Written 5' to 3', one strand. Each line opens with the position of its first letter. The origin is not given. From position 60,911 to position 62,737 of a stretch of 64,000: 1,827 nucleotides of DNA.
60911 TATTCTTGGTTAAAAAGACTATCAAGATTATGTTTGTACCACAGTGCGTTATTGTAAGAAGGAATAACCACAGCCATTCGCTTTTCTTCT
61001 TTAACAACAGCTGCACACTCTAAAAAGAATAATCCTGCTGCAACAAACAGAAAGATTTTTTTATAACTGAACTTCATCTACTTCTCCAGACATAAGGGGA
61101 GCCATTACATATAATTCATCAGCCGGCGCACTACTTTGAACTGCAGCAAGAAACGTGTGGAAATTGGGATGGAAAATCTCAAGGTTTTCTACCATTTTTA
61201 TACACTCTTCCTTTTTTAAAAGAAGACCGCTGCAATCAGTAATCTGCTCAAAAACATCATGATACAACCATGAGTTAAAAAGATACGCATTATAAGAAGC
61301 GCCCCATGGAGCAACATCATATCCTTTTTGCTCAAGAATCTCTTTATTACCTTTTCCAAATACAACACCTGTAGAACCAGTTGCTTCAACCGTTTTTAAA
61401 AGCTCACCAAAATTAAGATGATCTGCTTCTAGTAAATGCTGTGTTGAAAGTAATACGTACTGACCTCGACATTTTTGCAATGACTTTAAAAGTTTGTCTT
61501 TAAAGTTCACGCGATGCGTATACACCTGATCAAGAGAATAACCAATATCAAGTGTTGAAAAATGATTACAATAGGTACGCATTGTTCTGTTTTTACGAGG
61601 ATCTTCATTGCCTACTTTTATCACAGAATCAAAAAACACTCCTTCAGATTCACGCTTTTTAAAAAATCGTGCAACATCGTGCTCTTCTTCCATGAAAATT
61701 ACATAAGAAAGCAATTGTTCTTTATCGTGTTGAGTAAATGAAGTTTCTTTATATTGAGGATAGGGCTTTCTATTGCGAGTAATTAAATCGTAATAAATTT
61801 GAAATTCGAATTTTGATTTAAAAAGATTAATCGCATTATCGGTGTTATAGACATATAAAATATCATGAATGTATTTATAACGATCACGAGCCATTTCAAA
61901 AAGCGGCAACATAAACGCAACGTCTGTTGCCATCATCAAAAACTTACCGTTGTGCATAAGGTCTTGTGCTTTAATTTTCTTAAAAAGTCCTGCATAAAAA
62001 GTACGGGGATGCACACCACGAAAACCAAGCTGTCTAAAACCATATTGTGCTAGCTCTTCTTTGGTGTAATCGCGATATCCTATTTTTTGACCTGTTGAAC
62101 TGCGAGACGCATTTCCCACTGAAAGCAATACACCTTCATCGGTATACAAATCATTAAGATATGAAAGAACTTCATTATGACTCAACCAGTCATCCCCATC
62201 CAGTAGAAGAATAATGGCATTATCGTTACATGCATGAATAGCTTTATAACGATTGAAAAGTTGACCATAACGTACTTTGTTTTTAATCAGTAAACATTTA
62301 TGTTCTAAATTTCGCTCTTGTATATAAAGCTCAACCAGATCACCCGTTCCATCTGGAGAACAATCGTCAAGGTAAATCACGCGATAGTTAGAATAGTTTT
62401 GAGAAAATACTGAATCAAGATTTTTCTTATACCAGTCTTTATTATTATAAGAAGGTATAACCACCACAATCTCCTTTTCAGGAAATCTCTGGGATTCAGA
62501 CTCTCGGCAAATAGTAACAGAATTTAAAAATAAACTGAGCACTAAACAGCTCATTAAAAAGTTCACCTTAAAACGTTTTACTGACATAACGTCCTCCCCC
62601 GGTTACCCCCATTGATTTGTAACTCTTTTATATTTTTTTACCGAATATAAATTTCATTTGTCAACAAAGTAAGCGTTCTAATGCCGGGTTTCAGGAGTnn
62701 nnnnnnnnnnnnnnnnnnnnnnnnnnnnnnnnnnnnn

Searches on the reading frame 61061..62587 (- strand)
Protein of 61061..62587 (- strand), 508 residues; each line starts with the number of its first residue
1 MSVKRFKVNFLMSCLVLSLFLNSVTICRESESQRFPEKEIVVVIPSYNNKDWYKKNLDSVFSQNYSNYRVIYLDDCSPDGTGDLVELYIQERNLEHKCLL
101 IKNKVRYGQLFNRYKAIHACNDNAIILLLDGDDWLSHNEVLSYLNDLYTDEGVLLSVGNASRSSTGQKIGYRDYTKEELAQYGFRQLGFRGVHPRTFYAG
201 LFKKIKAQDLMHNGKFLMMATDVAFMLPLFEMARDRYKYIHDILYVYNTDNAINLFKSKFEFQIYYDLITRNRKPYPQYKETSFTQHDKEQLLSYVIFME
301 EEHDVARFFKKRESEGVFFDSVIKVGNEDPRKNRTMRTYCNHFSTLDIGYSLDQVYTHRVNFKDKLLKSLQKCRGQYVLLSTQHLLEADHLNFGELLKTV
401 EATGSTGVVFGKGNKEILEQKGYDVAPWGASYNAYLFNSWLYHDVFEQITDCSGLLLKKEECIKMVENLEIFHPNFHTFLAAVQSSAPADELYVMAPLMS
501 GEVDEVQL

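Call 62: find_encoding_contigs(protein=window:61061-62587:-, flank=10000, max_places=3)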
Protein window:61061-62587:- (508 aa): 1 contig read that carries it; 1 place shown.
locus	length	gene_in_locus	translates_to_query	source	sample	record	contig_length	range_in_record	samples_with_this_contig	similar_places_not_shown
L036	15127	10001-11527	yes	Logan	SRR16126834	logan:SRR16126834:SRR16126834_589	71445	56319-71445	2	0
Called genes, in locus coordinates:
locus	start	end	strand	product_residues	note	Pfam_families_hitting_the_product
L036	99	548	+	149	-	PF00583:Acetyltransf_1, PF13673:Acetyltransf_10, PF13508:Acetyltransf_7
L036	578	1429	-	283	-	PF02653:BPD_transp_2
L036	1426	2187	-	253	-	PF00005:ABC_tran, PF02463:SMC_N, PF13304:AAA_21 (weak)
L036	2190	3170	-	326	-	PF04392:ABC_sub_bind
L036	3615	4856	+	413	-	-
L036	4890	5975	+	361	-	PF00022:Actin (faint), PF06723:MreB_Mbl, PF00012:HSP70, PF11104:PilM_2 (faint), PF14450:FtsA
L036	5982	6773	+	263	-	PF00398:RrnaAD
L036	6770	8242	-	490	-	-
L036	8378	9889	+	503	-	PF01875:Memo, PF01871:AMMECR1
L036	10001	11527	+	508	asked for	PF00535:Glycos_transf_2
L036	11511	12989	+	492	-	PF00535:Glycos_transf_2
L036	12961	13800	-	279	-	PF10111:Glyco_tranf_2_2, PF00535:Glycos_transf_2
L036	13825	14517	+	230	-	PF18306:LDcluster4, PF03641:Lysine_decarbox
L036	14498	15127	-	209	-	?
